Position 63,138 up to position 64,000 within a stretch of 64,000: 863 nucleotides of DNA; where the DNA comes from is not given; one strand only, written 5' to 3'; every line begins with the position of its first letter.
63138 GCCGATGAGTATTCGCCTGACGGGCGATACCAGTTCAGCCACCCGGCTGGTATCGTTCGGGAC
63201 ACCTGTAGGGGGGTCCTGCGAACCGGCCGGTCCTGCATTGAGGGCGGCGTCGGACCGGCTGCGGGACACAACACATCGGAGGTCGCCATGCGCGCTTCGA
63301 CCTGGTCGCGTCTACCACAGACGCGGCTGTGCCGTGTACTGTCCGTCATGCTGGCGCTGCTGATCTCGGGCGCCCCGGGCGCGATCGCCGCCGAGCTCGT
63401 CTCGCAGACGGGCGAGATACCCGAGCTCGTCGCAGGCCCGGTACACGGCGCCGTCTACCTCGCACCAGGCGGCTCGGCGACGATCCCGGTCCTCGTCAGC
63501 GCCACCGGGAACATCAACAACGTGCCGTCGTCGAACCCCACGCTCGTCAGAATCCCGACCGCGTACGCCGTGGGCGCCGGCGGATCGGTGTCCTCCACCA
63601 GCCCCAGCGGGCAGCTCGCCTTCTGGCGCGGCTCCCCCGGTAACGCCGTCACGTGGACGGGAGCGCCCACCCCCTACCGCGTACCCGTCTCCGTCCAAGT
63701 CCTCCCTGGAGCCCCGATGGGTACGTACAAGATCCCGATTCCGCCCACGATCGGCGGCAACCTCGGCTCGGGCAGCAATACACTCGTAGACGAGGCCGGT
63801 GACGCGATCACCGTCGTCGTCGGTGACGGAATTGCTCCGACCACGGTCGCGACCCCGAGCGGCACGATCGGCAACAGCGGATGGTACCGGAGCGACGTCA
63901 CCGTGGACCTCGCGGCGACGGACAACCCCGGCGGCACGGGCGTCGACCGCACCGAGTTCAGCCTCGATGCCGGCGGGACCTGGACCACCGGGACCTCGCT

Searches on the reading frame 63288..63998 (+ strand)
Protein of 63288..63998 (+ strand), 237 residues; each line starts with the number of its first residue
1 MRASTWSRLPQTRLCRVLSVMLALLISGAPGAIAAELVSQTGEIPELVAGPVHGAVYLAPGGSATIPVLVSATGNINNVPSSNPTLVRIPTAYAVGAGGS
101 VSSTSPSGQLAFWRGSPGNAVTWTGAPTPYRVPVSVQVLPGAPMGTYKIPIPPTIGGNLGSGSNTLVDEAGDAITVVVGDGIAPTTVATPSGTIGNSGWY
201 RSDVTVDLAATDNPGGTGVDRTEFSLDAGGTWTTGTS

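Call 15: search_protein_families(library=ncbifam, proteins=[window:63288-63998:+], max_evalue=0.1)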
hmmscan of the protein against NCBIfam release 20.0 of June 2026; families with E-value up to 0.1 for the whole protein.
window:63288-63998:+ (237 aa): 1 family
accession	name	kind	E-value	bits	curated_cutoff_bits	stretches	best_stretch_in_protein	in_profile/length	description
NF047446.1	barrel_OmpL47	domain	4.2e-05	23.9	40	1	200-237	1-35/68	OmpL47-type beta-barrel domain-containing protein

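Call 34: search_protein_families(library=pfam, proteins=[window:63288-63998:+], max_evalue=10)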
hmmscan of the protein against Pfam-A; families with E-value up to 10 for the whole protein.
window:63288-63998:+ (237 aa): 1 family
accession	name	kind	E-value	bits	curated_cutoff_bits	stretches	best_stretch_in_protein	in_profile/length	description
PF12821.13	ThrE_2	-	0.14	12.8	27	1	18-97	45-123/129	Threonine/Serine exporter, ThrE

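Call 77: find_homologous_proteins(query=window:63288-63998:+, max_evalue=0.00001)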
Query window:63288-63998:+ (237 aa): 1 proteins with E <= 0.00001 among 4081 candidates.
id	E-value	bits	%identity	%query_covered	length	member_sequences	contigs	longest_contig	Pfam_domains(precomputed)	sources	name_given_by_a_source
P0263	7.0e-145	499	100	100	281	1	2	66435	-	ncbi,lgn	-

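Call 79: find_encoding_contigs(protein=P0263, flank=3000, max_places=3)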
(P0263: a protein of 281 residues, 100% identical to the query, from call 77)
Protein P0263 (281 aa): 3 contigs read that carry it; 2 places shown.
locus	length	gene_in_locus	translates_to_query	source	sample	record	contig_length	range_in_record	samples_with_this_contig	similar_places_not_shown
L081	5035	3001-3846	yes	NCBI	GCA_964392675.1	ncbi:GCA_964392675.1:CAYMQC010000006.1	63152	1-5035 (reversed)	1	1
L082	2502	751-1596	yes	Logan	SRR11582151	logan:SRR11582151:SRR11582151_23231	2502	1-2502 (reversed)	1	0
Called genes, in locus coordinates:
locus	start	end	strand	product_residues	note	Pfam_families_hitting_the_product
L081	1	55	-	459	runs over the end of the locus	PF13727:CoA_binding_3, PF02397:Bac_transf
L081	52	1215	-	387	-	PF13439:Glyco_transf_4, PF13579:Glyco_trans_4_4, PF20706:GT4-conflict, PF00534:Glycos_transf_1, PF13692:Glyco_trans_1_4, PF13524:Glyco_trans_1_2 (weak)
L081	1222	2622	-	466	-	PF02878:PGM_PMM_I, PF02879:PGM_PMM_II, PF02880:PGM_PMM_III, PF00408:PGM_PMM_IV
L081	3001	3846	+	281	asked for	-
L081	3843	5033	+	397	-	?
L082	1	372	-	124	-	?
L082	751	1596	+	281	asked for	-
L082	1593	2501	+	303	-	?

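Call 80: search_protein_families(library=ncbifam, proteins=[P0263, L081:3843-5033:+], max_evalue=0.01)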
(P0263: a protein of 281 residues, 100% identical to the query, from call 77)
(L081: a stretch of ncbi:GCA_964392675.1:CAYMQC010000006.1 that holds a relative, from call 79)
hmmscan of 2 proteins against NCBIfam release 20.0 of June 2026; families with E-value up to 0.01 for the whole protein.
P0263 (281 aa): 2 families
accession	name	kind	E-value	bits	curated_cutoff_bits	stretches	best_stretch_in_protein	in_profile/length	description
NF047446.1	barrel_OmpL47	domain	7.5e-16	58.3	40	1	200-262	1-61/68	OmpL47-type beta-barrel domain-containing protein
NF047441.1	Lepto_OmpL47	equivalog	9e-08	32.1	250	1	201-274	72-142/336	multi-beta-barrel domain surface protein OmpL47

L081:3843-5033:+ (397 aa): 4 families
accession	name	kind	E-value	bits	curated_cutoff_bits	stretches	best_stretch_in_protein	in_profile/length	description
NF047446.1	barrel_OmpL47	domain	7.2e-49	164.1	40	4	261-327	1-68/68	OmpL47-type beta-barrel domain-containing protein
NF047441.1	Lepto_OmpL47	equivalog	2.3e-27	96.5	250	1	119-336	111-331/336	multi-beta-barrel domain surface protein OmpL47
NF033707.1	T9SS_sortase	equivalog_domain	0.0015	16.2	420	0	45-74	963-992/1095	type IX secretion system sortase PorU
NF033510.3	Ca_tandemer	repeat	0.0063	16.9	50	0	45-62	79-96/96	Ca2+-stabilized repeat-containing adhesin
